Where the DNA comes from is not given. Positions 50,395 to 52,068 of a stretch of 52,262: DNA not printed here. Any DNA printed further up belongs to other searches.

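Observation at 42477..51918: Candidate uncharacterised sulfo-sugar catabolic module that would feed Xsc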

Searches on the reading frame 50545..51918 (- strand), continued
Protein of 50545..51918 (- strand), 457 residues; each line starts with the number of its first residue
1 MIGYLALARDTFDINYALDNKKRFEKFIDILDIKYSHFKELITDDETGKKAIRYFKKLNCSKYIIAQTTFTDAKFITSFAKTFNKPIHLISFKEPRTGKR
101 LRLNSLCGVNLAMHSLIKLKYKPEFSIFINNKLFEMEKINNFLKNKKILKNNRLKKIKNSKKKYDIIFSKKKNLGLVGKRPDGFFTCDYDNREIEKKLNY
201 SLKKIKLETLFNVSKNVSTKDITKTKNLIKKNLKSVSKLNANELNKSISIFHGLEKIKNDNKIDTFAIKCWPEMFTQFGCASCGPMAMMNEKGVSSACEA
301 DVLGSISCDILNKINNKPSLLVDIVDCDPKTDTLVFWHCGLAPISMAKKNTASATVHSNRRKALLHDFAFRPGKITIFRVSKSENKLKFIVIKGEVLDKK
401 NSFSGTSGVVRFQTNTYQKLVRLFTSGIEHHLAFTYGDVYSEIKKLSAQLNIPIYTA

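Call 35: search_protein_families(library=ncbifam, proteins=[L043:8874-10004:+, L022:8982-10001:+, L011:1060-2274:-, L011:297-1067:+, L011:5409-6533:-, L011:3302-4330:-, L011:2271-3290:-, L028:2644-5025:-, L037:12492-13988:+], max_evalue=0.00001)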
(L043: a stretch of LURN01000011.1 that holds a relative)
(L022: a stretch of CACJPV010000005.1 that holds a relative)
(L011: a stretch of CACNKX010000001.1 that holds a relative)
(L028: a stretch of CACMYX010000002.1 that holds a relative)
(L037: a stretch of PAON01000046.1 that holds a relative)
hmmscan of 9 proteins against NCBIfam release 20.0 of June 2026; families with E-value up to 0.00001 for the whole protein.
L043:8874-10004:+ (376 aa): 5 families
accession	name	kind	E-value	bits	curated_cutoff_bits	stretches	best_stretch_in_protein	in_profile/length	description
NF009498.0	PRK12858.1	subfamily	3.1e-98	328.8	184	1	41-355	5-326/342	tagatose 1,6-diphosphate aldolase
NF009065.0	PRK12399.1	subfamily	1.4e-55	188.6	458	1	41-353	4-323/326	tagatose 1,6-diphosphate aldolase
NF003180.0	PRK04161.1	subfamily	9.2e-53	179.5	519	1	43-353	7-324/330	tagatose 1,6-diphosphate aldolase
TIGR01232.1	lacD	equivalog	5.3e-43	147.5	432.2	1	44-350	6-319/325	tagatose-bisphosphate aldolase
NF005556.0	PRK07226.1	subfamily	1.4e-06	27.9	241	0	84-205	36-148/267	2-amino-3,7-dideoxy-D-threo-hept-6-ulosonate synthase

L022:8982-10001:+ (339 aa): 5 families
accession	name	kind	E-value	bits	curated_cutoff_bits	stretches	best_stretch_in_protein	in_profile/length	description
NF009498.0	PRK12858.1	subfamily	9.8e-96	320.6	184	1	5-321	5-328/342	tagatose 1,6-diphosphate aldolase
NF009065.0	PRK12399.1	subfamily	1.8e-53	181.7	458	1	5-317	4-323/326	tagatose 1,6-diphosphate aldolase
NF003180.0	PRK04161.1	subfamily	1e-52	179.3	519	1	6-318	6-325/330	tagatose 1,6-diphosphate aldolase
TIGR01232.1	lacD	equivalog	1.7e-39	136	432.2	1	8-315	6-320/325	tagatose-bisphosphate aldolase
NF005556.0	PRK07226.1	subfamily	4.6e-06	26.2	241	0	46-178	35-158/267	2-amino-3,7-dideoxy-D-threo-hept-6-ulosonate synthase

L011:1060-2274:- (404 aa): 0 families

L011:297-1067:+ (256 aa): 1 family
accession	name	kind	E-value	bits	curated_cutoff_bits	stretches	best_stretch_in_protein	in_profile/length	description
TIGR04379.1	myo_inos_iolE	equivalog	8.1e-07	28.9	290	0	105-193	126-212/290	myo-inosose-2 dehydratase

L011:5409-6533:- (374 aa): 15 families
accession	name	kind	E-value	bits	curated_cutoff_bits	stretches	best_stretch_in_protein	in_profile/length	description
TIGR01327.1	PGDH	equivalog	2.1e-31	109.3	454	1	87-355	37-304/525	phosphoglycerate dehydrogenase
NF009714.1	PRK13243.1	equivalog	9.2e-26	90.9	455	1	86-352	41-313/332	glyoxylate reductase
NF006263.0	PRK08410.1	equivalog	7.9e-25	87.9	389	1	65-353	19-308/311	D-2-hydroxyacid dehydrogenase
NF005750.0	PRK07574.1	equivalog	7.2e-24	84.5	329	1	75-332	75-337/386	NAD-dependent formate dehydrogenase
NF008759.0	PRK11790.1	equivalog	1.6e-23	83.1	404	1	70-349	35-314/410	phosphoglycerate dehydrogenase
NF005027.0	PRK06436.1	equivalog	2.8e-19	69.4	261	1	103-357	42-285/303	2-hydroxyacid dehydrogenase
NF041369.1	Dhydh_Halo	equivalog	7.6e-19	68.1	400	1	125-353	69-296/305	D-2-hydroxyacid dehydrogenase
NF011938.0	PRK15409.1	equivalog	1.1e-16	60.8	492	1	88-353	43-310/324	glyoxylate/hydroxypyruvate reductase GhrB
NF005069.0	PRK06487.1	equivalog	2.6e-15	56.3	448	1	66-356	26-315/320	2-hydroxyacid dehydrogenase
NF005387.0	PRK06932.1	equivalog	2.5e-11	43.1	492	1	78-344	33-302/314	2-hydroxyacid dehydrogenase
NF000371.1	vanH_Agroup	exception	2.5e-09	36.8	700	1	124-306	84-257/322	VanH-A/VanH-Pt family D-lactate dehydrogenase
NF000492.1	vanH_gen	exception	5.5e-09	35.5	540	1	125-306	80-252/312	D-lactate dehydrogenase VanH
NF006374.0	PRK08605.1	subfamily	5e-08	32.4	356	1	111-320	70-277/332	D-lactate dehydrogenase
NF001309.0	PRK00257.1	equivalog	2.6e-06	26.7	434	1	187-368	113-294/379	4-phosphoerythronate dehydrogenase PdxB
NF012013.0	PRK15469.1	equivalog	3.8e-06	26.2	403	1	188-331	134-278/312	glyoxylate/hydroxypyruvate reductase GhrA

L011:3302-4330:- (342 aa): 8 families
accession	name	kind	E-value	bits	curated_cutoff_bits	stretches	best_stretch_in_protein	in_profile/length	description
TIGR04380.1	myo_inos_iolG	equivalog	1.4e-28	99.8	355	1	6-336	2-326/330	inositol 2-dehydrogenase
NF040723.1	UDP-GlcNAcDh_Arch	equivalog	4e-25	89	450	1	8-219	3-199/302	UDP-N-acetylglucosamine 3-dehydrogenase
NF052479.1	LevoglcsnDh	equivalog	2.5e-21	75.8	650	1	4-208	2-215/386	levoglucosan dehydrogenase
NF008607.0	PRK11579.1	subfamily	1.8e-17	63.4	330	1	4-205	3-199/346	oxidoreductase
NF007574.0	PRK10206.1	equivalog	2.3e-16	59.8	352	1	8-202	5-194/345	oxidoreductase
NF041392.1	XylDh_Gfo6_Halo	equivalog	4.9e-13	48.6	350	1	4-148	15-163/350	D-xylose 1-dehydrogenase Gfo6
NF058563.1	BT_2159_fam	equivalog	8.5e-10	38.2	650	1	10-148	5-143/350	disaccharide 3-dehydrogenase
NF052679.1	InsChiInosDhIolG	equivalog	1.3e-08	34.2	540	1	6-147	3-147/343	bifunctional inositol 2-dehydrogenase/D-chiro-inositol 1-dehydrogenase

L011:2271-3290:- (339 aa): 7 families
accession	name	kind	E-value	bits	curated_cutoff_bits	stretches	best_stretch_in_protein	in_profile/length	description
NF040723.1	UDP-GlcNAcDh_Arch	equivalog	2.2e-23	83.3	450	1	4-328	6-300/302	UDP-N-acetylglucosamine 3-dehydrogenase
TIGR04380.1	myo_inos_iolG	equivalog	2.6e-16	59.4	355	1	43-329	41-320/330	inositol 2-dehydrogenase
NF008607.0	PRK11579.1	subfamily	4.7e-15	55.4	330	1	46-195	44-191/346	oxidoreductase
NF052479.1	LevoglcsnDh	equivalog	8e-11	41.2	650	1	55-203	62-210/386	levoglucosan dehydrogenase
NF007574.0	PRK10206.1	equivalog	2.7e-09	36.5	352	1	55-212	54-207/345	oxidoreductase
NF052679.1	InsChiInosDhIolG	equivalog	1.1e-06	27.9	540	1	39-148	39-148/343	bifunctional inositol 2-dehydrogenase/D-chiro-inositol 1-dehydrogenase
NF041392.1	XylDh_Gfo6_Halo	equivalog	4e-06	25.8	350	1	88-323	104-333/350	D-xylose 1-dehydrogenase Gfo6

L028:2644-5025:- (793 aa): 3 families
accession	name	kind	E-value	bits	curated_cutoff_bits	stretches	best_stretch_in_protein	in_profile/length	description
NF040948.1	alpha_gluc_MalA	equivalog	3.9e-77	260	800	1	117-683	46-608/627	alpha-glucosidase MalA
NF007940.0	PRK10658.1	equivalog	5.9e-53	180.4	606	1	54-683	84-670/771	alpha-xylosidase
NF007746.0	PRK10426.1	equivalog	5.2e-35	120.9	553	1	293-681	293-670/683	alpha-glucosidase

L037:12492-13988:+ (498 aa): 10 families
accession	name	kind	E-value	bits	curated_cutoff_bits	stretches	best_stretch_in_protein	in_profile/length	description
NF008899.0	PRK12266.1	equivalog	3.1e-196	652.8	360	1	2-497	4-499/508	glycerol-3-phosphate dehydrogenase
NF009906.0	PRK13369.1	equivalog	2.2e-184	613.6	352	1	2-497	4-498/502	glycerol-3-phosphate dehydrogenase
NF033461.1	glycerol3P_ox_1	equivalog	1.2e-70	238.5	840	2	4-327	18-352/607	type 1 glycerol-3-phosphate oxidase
TIGR03377.1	glycerol3P_GlpA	equivalog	4.4e-51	174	552.8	1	6-396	1-382/530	anaerobic glycerol-3-phosphate dehydrogenase subunit GlpA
NF008313.0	PRK11101.1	equivalog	4.1e-41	141.2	425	1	5-409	9-405/548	anaerobic glycerol-3-phosphate dehydrogenase subunit A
NF033460.1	glycerol3P_ox_II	equivalog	8.7e-12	44.9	460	1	5-54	2-52/361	type 2 glycerol-3-phosphate oxidase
TIGR02352.1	thiamin_ThiO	equivalog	1.3e-09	37.6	250.8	0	7-46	1-40/351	glycine oxidase ThiO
TIGR02032.1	GG-red-SF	subfamily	8.8e-07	28.9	158.8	0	5-38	1-34/297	geranylgeranyl reductase family protein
TIGR03197.1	MnmC_Cterm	equivalog_domain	1.4e-06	27.7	174.2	1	6-219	1-208/400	FAD-dependent 5-carboxymethylaminomethyl-2-thiouridine(34) oxidoreductase MnmC1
NF053717.1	VnlPnlRedVprA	equivalog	3.8e-06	26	600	0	162-233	140-212/481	vinyl phenol reductase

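Call 38: search_solved_structures(query=L022:8982-10001:+, max_evalue=0.00001)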
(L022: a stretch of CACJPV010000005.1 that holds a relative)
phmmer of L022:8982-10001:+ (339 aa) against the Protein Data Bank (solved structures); distinct sequences matched with E-value up to 0.00001: 13.
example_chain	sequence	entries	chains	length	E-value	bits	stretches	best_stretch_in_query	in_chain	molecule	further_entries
8tnf_A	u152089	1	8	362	1.2e-75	258.1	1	4-322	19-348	DUF2090 domain-containing protein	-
5hjl_A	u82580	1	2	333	3e-37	131.9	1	8-308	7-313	Tagatose 1,6-diphosphate aldolase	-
3iv3_A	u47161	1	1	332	1.3e-36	129.8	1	7-311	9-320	Tagatose 1,6-diphosphate aldolase 2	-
5f2l_A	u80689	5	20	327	2.5e-35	125.6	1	21-286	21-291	Tagatose 1,6-diphosphate aldolase 2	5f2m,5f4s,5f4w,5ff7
3mhf_A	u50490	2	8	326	2.6e-35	125.6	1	21-286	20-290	Tagatose 1,6-diphosphate aldolase 2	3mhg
3jrk_A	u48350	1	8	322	2.8e-35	125.5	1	22-286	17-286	Tagatose 1,6-diphosphate aldolase 2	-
5f2g_A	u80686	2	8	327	6.7e-35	124.2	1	21-286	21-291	Tagatose 1,6-diphosphate aldolase 2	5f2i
3myp_A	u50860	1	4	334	6.1e-34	121.1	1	8-315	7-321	Tagatose 1,6-diphosphate aldolase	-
3kao_A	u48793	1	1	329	6.8e-34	120.9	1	8-287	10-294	Tagatose 1,6-diphosphate aldolase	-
3myo_A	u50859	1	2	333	7.8e-30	107.6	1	10-285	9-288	Tagatose 1,6-diphosphate aldolase 1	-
1to3_A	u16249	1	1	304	1.8e-16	63.7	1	12-280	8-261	Putative aldolase yihT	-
7ag1_Z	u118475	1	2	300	1.9e-16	63.6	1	15-285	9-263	Sulfofructosephosphate aldolase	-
7ag7_A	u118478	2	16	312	2e-16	63.5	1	12-280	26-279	Sulfofructosephosphate aldolase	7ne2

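Call 41: find_related_loci(query=L022:8982-10001:+, collection=genome_contigs, flank=6000)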
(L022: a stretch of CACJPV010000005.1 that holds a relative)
Query L022:8982-10001:+ (339 aa) in genome_contigs; peptide patterns used: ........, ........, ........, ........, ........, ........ (x = any residue, [..] = any of these).
383 stretches matched a pattern; 2 encode a relative of the query (tblastn E <= 1e-3); 1 distinct loci.
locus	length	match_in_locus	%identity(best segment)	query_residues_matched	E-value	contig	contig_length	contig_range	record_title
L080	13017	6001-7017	100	1-339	0e+0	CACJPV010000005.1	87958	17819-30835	MAG: uncultured Alphaproteobacteria bacterium isolate AG-447-L18 genome assembly, contig: AG-447-L18_NODE_5, whole genom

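Call 43: find_related_loci(query=A1, collection=genome_contigs, flank=6000)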
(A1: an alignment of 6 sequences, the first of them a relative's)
Query A1 (339 aa) in genome_contigs; peptide patterns used: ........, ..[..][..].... (x = any residue, [..] = any of these).
123 stretches matched a pattern; 69 encode a relative of the query (tblastn E <= 1e-3); 68 distinct loci.
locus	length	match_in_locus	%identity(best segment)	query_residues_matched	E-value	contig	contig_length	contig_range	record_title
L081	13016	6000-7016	82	1-339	0e+0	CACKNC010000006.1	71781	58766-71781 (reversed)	MAG: uncultured Alphaproteobacteria bacterium isolate AG-457-A08 genome assembly, contig: AG-457-A08_NODE_6, whole genom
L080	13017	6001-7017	100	1-339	0e+0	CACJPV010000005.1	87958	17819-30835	MAG: uncultured Alphaproteobacteria bacterium isolate AG-447-L18 genome assembly, contig: AG-447-L18_NODE_5, whole genom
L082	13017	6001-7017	82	1-339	0e+0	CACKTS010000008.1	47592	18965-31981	uncultured Alphaproteobacteria bacterium isolate AG-457-I08 genome assembly, contig: AG-457-I08_NODE_8, whole genome sho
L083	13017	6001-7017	81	1-339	0e+0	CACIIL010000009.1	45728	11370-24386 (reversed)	uncultured Alphaproteobacteria bacterium isolate AG-435-K07 genome assembly, contig: AG-435-K07_NODE_9, whole genome sho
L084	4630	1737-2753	78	1-339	0e+0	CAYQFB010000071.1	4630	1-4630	MAG TPA_asm: uncultured Alphaproteobacteria bacterium isolate SRP077602_co3_758 genome assembly, contig: NODE_38754_leng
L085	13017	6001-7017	76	1-339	8e-175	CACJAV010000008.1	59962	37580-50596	MAG: uncultured Alphaproteobacteria bacterium isolate AG-447-A02 genome assembly, contig: AG-447-A02_NODE_8, whole genom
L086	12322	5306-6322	75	1-339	4e-173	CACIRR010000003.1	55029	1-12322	uncultured Alphaproteobacteria bacterium isolate AG-439-A19 genome assembly, contig: AG-439-A19_NODE_3, whole genome sho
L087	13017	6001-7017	75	1-339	1e-170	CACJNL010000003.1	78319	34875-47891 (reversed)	uncultured Alphaproteobacteria bacterium isolate AG-447-J18 genome assembly, contig: AG-447-J18_NODE_3, whole genome sho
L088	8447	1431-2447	63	1-339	2e-144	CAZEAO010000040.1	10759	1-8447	MAG TPA_asm: uncultured Piscirickettsiaceae bacterium isolate SRP077602_co3_694 genome assembly, contig: NODE_9969_lengt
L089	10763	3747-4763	62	1-339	2e-143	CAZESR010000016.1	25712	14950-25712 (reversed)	MAG TPA_asm: uncultured Piscirickettsiaceae bacterium isolate SRP260945_co1_34 genome assembly, contig: NODE_2820_length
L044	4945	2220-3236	61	1-339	1e-143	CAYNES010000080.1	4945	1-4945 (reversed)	MAG TPA_asm: uncultured Piscirickettsiaceae bacterium isolate SRP077602_co9_353 genome assembly, contig: NODE_28803_leng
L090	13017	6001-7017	60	1-339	2e-140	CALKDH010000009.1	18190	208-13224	MAG: uncultured PS1 clade bacterium isolate S3_Bin_Bin_39_sub_1 genome assembly, contig: c_000001785806, whole genome sh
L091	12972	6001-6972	62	1-324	8e-140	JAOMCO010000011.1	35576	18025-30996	Candidatus Thioglobus sp. isolate AH-558-E04 AH-558-E04_NODE_11, whole genome shotgun sequence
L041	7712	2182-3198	60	1-339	1e-139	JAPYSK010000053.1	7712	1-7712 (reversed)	MAG: Candidatus Thioglobus sp. isolate PW4.metabat2.32 PW4_9480_length_7712_cov_60.061904, whole genome shotgun sequence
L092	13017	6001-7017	61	1-339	2e-139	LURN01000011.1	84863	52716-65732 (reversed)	MAG: Candidatus Thioglobus sp. REDSEA-S12_B1 scaffold11, whole genome shotgun sequence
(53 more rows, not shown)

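Call 45: find_homologous_proteins(query=L011:1060-2274:-, max_evalue=0.00001)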
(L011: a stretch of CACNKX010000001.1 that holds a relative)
Query L011:1060-2274:- (404 aa): 4246 proteins with E <= 0.00001 among 8000 candidates; the best 120 are listed.
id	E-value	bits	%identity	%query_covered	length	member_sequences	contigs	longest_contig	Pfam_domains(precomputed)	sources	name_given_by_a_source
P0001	5.2e-246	834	93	100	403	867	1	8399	-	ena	-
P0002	7.0e-240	814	92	99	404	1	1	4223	-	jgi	-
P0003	2.0e-228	776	86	100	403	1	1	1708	-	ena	-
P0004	5.6e-186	636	93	76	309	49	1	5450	-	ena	-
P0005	7.1e-171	587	66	99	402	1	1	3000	-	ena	-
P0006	1.6e-170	585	67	99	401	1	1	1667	-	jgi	-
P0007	1.9e-170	585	66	99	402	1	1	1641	-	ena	-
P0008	2.2e-170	585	66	99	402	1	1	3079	-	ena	-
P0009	2.6e-170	585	66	99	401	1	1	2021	-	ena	-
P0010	2.8e-170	585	67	99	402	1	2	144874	-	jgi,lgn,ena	jgi:hypothetical protein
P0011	3.1e-170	584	66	99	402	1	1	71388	-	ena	-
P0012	3.3e-170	584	67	99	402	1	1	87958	-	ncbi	-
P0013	3.4e-170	584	66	99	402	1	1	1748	-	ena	-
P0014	3.5e-170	584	65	99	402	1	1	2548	-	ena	-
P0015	3.6e-170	584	66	99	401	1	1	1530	-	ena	-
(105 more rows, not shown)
